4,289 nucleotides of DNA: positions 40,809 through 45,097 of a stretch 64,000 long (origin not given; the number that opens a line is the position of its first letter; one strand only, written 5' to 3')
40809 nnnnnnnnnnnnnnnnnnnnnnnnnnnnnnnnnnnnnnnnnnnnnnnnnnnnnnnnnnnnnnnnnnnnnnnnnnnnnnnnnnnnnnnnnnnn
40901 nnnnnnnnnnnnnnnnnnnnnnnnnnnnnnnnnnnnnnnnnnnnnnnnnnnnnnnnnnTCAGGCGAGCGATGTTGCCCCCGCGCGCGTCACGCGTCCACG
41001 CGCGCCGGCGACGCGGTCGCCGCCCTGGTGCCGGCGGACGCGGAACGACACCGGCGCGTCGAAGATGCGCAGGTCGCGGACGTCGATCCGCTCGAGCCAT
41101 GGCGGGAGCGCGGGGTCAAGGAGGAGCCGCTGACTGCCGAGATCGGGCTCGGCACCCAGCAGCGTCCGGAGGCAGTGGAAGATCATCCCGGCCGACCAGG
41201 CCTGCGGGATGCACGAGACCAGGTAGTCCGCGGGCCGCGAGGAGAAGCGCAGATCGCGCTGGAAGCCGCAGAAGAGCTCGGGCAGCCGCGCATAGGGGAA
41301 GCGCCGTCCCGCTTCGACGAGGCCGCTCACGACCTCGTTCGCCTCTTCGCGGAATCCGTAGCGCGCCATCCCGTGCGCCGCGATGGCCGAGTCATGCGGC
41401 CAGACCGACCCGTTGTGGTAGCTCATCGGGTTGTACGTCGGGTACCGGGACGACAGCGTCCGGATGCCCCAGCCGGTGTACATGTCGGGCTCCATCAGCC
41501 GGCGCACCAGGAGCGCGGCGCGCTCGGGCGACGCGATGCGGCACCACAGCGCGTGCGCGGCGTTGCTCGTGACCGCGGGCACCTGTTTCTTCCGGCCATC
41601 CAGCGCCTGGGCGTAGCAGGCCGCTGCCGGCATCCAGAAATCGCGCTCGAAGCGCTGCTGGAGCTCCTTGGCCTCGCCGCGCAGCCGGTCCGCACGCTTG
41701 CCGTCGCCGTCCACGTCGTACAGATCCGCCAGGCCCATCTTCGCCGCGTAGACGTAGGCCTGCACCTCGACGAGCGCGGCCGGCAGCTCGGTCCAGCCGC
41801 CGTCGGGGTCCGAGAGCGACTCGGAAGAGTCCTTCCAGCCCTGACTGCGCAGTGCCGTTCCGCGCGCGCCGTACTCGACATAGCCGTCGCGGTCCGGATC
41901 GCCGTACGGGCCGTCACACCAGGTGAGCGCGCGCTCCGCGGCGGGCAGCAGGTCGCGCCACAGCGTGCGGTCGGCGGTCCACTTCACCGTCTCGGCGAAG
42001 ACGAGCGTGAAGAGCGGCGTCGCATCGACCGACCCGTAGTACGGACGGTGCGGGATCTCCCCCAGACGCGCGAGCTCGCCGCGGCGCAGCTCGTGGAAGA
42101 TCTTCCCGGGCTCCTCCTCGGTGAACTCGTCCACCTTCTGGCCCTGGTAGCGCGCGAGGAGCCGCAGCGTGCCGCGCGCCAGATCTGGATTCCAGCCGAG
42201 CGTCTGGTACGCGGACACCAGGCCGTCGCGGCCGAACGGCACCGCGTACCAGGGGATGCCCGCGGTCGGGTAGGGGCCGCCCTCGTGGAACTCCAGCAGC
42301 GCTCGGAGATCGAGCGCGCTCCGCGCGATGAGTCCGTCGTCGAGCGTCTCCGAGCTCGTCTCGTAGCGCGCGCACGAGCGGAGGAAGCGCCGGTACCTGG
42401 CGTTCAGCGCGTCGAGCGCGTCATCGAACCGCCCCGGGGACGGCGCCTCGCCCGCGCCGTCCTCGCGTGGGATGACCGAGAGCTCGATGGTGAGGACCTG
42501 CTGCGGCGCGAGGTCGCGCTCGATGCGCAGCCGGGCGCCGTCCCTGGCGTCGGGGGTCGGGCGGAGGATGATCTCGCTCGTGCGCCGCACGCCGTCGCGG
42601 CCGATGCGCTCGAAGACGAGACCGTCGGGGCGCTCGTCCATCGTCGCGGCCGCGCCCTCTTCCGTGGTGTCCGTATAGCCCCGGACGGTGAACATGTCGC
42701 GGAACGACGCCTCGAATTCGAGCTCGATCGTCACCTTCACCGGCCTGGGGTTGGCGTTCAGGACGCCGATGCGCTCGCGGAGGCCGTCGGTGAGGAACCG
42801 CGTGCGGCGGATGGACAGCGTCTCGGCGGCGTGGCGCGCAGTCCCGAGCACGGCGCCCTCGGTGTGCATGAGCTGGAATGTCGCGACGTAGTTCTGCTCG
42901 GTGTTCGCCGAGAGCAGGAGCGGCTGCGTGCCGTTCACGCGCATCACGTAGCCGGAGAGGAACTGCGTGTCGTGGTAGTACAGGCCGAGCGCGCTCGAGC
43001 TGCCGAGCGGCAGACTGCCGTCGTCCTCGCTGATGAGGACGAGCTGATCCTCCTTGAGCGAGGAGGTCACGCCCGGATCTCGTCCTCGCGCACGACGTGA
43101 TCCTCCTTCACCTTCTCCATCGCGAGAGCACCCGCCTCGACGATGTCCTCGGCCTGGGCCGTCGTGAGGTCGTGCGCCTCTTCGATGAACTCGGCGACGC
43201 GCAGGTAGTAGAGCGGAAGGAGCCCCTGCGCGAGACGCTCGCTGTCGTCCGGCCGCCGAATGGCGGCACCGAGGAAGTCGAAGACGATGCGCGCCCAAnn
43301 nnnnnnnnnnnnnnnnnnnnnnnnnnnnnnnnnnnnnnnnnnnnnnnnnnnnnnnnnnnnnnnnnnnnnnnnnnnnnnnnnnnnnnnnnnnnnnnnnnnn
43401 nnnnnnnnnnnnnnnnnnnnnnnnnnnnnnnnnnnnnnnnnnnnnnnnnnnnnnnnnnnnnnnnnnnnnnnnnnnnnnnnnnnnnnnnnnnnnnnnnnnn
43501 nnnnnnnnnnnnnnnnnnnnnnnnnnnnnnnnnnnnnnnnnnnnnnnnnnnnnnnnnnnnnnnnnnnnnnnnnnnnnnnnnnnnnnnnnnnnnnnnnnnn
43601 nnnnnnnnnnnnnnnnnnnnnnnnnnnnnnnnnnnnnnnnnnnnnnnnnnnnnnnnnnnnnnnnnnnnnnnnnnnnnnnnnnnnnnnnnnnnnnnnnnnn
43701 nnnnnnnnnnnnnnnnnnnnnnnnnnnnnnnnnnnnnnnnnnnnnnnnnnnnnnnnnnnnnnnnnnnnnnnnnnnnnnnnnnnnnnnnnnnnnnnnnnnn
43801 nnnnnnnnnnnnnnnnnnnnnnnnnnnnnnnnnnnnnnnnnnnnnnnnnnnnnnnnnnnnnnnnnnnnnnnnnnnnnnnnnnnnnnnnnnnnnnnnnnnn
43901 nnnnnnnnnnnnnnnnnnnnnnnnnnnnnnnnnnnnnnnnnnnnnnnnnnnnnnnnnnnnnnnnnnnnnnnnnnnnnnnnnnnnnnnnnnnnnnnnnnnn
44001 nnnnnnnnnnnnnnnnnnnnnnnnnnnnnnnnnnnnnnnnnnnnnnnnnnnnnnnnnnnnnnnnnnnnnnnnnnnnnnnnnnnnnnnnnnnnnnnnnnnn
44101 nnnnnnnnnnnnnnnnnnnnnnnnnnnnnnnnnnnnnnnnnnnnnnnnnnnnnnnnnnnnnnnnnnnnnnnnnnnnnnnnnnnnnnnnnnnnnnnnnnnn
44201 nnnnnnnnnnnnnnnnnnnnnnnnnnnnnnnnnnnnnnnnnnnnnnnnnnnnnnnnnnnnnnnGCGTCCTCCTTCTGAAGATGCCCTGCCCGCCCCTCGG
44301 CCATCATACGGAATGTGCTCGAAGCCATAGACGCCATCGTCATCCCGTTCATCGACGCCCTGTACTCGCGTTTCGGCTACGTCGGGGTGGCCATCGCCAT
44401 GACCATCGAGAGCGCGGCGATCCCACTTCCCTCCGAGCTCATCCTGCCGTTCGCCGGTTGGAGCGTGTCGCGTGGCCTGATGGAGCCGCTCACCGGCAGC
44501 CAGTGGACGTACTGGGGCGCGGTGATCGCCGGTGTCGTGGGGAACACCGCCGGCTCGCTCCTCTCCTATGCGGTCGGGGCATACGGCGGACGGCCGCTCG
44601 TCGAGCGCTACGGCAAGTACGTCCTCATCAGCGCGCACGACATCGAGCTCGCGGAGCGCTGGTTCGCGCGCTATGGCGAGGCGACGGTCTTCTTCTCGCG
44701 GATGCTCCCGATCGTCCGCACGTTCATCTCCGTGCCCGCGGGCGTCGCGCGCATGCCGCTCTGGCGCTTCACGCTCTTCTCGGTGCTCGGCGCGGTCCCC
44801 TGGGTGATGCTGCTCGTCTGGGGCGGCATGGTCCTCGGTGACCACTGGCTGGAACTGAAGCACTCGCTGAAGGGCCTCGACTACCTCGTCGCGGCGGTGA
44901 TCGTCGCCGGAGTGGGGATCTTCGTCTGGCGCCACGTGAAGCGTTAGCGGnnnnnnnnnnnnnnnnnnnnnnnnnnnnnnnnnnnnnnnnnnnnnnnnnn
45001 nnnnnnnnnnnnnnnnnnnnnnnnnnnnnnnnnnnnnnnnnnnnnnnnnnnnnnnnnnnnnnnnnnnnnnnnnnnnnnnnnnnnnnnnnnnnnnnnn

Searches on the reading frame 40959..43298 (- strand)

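Call 62: search_protein_families(library=pfam, proteins=[window:40959-43298:-], max_evalue=0.00001)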
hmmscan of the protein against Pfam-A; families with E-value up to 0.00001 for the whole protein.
window:40959-43298:- (779 aa): 3 families
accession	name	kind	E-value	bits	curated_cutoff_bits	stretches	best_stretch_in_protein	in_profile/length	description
PF14742.11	GDE_N_bis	-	8.2e-45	153.4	22.1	1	81-273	1-193/194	N-terminal domain of (some) glycogen debranching enzymes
PF22422.2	MGH1-like_GH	-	4.8e-18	66.3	27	1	493-663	156-327/356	Mannosylglycerate hydrolase MGH1-like glycoside hydrolase domain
PF06202.20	GDE_C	-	5.9e-10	39.1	21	1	483-707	140-366/367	Amylo-alpha-1,6-glucosidase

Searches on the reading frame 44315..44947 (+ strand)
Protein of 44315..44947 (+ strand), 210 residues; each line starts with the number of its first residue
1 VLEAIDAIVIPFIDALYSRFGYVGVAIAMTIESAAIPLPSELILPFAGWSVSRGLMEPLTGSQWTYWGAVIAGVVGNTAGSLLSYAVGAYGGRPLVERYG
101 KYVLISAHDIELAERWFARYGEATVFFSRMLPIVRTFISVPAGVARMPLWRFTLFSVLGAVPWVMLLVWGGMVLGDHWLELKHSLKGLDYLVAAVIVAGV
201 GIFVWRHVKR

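Call 63: search_protein_families(library=pfam, proteins=[window:44315-44947:+], max_evalue=0.00001)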
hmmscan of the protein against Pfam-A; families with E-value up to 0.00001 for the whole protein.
window:44315-44947:+ (210 aa): 1 family
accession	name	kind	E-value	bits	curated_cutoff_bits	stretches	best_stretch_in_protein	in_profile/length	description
PF09335.16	VTT_dom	-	2.7e-23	83.2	33.9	1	59-171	9-121/123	VTT domain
